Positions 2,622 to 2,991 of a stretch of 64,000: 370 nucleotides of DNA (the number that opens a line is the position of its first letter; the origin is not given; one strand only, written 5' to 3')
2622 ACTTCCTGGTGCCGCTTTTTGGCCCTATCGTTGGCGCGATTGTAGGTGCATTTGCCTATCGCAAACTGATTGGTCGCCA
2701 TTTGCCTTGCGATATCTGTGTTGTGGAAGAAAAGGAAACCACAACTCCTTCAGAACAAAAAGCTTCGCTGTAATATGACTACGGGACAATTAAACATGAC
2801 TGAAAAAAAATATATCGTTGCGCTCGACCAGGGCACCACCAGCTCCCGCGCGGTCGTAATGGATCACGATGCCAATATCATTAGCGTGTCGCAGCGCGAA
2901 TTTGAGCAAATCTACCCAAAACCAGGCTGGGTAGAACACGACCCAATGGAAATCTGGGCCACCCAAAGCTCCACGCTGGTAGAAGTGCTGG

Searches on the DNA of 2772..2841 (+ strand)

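Call 55: search_dna_similar(query=window:2772-2841:+, collection=ecoli_genomes, mode=near, max_rows=40, rows=spread)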
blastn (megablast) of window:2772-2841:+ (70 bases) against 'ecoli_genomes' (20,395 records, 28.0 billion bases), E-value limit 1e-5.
Records with a match: 5176; places in all: 5177; records where one place covers at least 80% of the query: 5176.
Genomes with a match: 5176 of 5426; with a place that covers at least 80% of the query: 5176. Places per genome that has any: lowest 1, median 1, highest 2. On chromosomes: 5175 places; on plasmids: 2.
Best place of each record, by identity: >=99% 5150; 95-99% 26.
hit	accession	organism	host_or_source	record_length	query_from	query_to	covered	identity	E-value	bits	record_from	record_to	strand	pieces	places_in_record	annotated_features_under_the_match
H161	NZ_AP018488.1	Escherichia coli O157:H7 strain PV15-279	Homo sapiens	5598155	1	70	100%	100.0%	6e-28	130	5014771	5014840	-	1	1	glpK: glycerol kinase GlpK | glpF: glycerol uptake facilitator protein GlpF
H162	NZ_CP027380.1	Escherichia coli strain 2013C-3250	missing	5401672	1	70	100%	100.0%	6e-28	130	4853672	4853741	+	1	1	glpK: glycerol kinase GlpK | glpF: glycerol uptake facilitator protein GlpF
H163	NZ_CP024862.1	Escherichia coli strain AR_0015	missing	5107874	1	70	100%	100.0%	6e-28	130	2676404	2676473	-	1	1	glpK: glycerol kinase GlpK | glpF: glycerol uptake facilitator protein GlpF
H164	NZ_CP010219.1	Escherichia coli strain M18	mouse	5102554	1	70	100%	100.0%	6e-28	130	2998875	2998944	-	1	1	glpK: glycerol kinase GlpK | glpF: glycerol uptake facilitator protein GlpF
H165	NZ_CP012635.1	Escherichia coli strain SF-088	Homo sapiens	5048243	1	70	100%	100.0%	6e-28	130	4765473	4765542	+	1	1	glpK: glycerol kinase GlpK | glpF: glycerol uptake facilitator protein GlpF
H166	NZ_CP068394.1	Escherichia coli strain M-17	medicine "BIOFLOR"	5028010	1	70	100%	100.0%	6e-28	130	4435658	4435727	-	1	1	glpK: glycerol kinase GlpK | glpF: glycerol uptake facilitator protein GlpF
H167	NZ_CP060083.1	Escherichia coli strain G1/2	Homo sapiens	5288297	1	70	100%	100.0%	6e-28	130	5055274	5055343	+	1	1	glpK: glycerol kinase GlpK | glpF: glycerol uptake facilitator protein GlpF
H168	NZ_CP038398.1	Escherichia coli O157:H7 strain DEC4E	Homo sapiens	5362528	1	70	100%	100.0%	6e-28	130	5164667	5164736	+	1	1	glpK: glycerol kinase GlpK | glpF: glycerol uptake facilitator protein GlpF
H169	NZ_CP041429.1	Escherichia coli strain STEC367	Raw mutton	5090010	1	70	100%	100.0%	6e-28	130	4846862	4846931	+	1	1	glpK: glycerol kinase GlpK | glpF: glycerol uptake facilitator protein GlpF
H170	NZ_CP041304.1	Escherichia coli strain MSHS 133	Homo sapiens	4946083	1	70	100%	100.0%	6e-28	130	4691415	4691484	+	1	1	glpK: glycerol kinase GlpK | glpF: glycerol uptake facilitator protein GlpF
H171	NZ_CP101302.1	Escherichia coli strain 2000-3039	Homo sapiens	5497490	1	70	100%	100.0%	6e-28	130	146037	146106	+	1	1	glpK: glycerol kinase GlpK | glpF: glycerol uptake facilitator protein GlpF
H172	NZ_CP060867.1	Escherichia coli strain EC29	Homo sapiens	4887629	1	70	100%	100.0%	6e-28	130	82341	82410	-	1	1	glpK: glycerol kinase GlpK | glpF: glycerol uptake facilitator protein GlpF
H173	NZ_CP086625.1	Escherichia coli strain RIVM_C037166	Homo sapiens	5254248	1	70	100%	100.0%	6e-28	130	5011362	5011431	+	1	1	glpK: glycerol kinase GlpK | glpF: glycerol uptake facilitator protein GlpF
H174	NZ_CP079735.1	Escherichia coli strain GB2005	Homo sapiens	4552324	1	70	100%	100.0%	6e-28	130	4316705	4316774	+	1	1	glpK: glycerol kinase GlpK | glpF: glycerol uptake facilitator protein GlpF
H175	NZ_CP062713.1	Escherichia coli O157:H7 strain Z1830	Bovine Faeces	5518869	1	70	100%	100.0%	6e-28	130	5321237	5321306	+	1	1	glpK: glycerol kinase GlpK | glpF: glycerol uptake facilitator protein GlpF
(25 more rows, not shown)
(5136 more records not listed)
